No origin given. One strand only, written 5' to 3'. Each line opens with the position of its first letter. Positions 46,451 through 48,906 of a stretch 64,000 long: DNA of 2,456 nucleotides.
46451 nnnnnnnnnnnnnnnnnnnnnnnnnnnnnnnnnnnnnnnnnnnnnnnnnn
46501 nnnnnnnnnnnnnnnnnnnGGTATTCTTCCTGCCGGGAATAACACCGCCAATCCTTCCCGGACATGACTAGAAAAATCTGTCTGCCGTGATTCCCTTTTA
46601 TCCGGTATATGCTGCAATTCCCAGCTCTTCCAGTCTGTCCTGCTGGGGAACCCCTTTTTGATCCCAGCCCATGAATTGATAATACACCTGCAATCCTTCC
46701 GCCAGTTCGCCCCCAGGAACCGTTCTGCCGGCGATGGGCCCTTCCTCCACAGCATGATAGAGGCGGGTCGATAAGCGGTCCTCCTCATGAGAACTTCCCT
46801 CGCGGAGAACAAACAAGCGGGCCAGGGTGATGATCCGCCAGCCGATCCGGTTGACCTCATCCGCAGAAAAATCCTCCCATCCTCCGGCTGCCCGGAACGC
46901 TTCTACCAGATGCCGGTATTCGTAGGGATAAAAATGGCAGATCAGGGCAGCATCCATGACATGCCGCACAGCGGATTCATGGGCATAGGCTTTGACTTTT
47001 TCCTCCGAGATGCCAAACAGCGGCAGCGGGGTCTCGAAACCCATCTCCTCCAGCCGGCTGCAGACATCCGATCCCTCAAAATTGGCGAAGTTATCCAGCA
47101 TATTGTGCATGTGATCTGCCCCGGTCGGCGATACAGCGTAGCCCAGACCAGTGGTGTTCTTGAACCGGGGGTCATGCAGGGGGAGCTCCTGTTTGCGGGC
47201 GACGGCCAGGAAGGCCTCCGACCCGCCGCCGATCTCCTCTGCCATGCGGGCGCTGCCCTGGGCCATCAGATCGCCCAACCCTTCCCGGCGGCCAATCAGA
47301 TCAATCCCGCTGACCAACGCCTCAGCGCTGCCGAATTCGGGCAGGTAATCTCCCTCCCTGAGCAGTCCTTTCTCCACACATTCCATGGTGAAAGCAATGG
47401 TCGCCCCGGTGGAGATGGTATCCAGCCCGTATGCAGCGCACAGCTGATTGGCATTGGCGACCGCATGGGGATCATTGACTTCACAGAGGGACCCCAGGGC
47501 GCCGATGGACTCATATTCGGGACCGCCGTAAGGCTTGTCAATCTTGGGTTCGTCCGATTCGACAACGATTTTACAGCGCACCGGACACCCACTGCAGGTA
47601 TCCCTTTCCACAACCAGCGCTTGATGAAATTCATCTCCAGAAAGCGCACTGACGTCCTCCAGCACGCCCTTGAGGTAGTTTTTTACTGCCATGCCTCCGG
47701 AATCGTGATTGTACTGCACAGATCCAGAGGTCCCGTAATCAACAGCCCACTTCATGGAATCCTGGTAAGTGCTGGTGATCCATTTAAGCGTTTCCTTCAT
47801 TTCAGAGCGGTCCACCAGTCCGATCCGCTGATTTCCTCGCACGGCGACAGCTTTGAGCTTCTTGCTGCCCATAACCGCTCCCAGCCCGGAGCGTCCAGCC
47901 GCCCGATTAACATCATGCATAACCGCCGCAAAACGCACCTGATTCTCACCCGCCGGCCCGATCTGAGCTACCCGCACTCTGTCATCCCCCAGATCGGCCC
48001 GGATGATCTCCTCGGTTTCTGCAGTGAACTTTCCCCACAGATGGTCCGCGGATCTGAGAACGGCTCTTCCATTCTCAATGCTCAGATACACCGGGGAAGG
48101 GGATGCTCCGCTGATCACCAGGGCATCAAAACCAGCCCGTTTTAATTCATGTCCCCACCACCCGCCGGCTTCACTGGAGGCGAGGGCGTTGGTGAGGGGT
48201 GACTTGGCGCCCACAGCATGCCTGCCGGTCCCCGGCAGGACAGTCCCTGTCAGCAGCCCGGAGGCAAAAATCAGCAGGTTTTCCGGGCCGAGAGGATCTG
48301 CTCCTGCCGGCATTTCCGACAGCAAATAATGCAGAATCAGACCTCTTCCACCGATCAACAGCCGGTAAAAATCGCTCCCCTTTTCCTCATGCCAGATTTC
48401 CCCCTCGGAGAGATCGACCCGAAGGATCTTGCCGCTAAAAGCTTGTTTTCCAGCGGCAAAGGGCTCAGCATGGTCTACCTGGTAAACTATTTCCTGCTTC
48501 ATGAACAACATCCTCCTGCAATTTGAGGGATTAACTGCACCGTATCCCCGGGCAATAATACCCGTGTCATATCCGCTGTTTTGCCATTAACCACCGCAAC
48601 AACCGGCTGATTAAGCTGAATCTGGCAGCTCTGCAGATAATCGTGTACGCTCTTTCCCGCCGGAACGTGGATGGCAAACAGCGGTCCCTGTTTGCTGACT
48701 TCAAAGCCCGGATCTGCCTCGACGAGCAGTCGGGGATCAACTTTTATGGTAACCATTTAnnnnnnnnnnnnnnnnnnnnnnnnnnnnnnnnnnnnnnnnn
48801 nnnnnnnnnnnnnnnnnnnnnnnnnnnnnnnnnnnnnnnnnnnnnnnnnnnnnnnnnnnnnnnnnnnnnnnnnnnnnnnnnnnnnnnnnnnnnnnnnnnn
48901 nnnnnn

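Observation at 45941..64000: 17-gene operon-like array mixing YgeW/SsnA/XdhD-type purine-catabolism markers with an ECF importer, a MeTr-like pterin-binding protein, AOR and a 2-oxoacid dehydrogenase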

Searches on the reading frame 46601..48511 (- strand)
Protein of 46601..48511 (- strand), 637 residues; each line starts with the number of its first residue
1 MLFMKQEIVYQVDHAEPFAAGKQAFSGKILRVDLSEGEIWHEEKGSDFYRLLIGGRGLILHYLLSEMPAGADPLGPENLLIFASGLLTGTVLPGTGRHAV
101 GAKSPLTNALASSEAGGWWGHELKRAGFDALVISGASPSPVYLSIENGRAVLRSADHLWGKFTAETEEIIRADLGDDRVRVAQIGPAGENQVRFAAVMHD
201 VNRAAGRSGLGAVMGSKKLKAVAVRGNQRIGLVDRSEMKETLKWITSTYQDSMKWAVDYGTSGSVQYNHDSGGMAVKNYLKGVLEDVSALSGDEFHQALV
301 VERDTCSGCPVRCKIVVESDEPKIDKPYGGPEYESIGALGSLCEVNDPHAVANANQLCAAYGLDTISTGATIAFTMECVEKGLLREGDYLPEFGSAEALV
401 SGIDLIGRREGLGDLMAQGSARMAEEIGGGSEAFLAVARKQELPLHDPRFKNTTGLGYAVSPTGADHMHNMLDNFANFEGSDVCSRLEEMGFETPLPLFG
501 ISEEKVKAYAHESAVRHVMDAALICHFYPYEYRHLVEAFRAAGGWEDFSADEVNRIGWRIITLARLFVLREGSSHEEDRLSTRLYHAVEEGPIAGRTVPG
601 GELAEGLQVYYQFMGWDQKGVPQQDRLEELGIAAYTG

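Call 4: search_protein_families(library=pfam, proteins=[window:46601-48511:-], max_evalue=0.001)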
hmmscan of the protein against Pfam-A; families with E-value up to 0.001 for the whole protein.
window:46601-48511:- (637 aa): 2 families
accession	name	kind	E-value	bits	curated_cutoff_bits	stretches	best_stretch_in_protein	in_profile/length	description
PF01314.23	AFOR_C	-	2.6e-102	343.3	27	1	245-632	6-385/385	Aldehyde ferredoxin oxidoreductase, domains 2 & 3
PF02730.20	AFOR_N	-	6.6e-77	258.2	29.8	1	27-226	1-198/199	Aldehyde ferredoxin oxidoreductase, N-terminal domain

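Call 6: search_protein_families(library=ncbifam, proteins=[window:46601-48511:-], max_evalue=0.00001)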
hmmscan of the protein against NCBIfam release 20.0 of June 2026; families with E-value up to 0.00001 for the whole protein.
window:46601-48511:- (637 aa): 2 families
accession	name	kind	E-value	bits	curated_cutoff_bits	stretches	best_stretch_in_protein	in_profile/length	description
NF007354.0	PRK09849.1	equivalog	2.8e-62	211.3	868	1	23-244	6-225/703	aldehyde ferredoxin oxidoreductase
NF040818.1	GAPOR_Arch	equivalog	2.8e-10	39.1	1300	1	29-148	5-121/654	glyceraldehyde-3-phosphate:ferredoxin oxidoreductase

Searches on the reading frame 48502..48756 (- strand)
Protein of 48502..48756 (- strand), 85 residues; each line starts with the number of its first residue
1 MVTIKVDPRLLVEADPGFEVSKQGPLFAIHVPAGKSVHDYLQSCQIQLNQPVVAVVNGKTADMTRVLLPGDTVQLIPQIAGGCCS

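Call 4: search_protein_families(library=pfam, proteins=[window:48502-48756:-], max_evalue=0.001)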
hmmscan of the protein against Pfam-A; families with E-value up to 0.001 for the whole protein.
window:48502-48756:- (85 aa): 1 family
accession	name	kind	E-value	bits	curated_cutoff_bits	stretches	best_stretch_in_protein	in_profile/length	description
PF02597.26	ThiS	-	6.3e-06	27.1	22.5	1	29-82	16-76/76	ThiS family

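Call 6: search_protein_families(library=ncbifam, proteins=[window:48502-48756:-], max_evalue=0.00001)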
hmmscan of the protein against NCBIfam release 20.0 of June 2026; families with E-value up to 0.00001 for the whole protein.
window:48502-48756:- (85 aa): 0 families
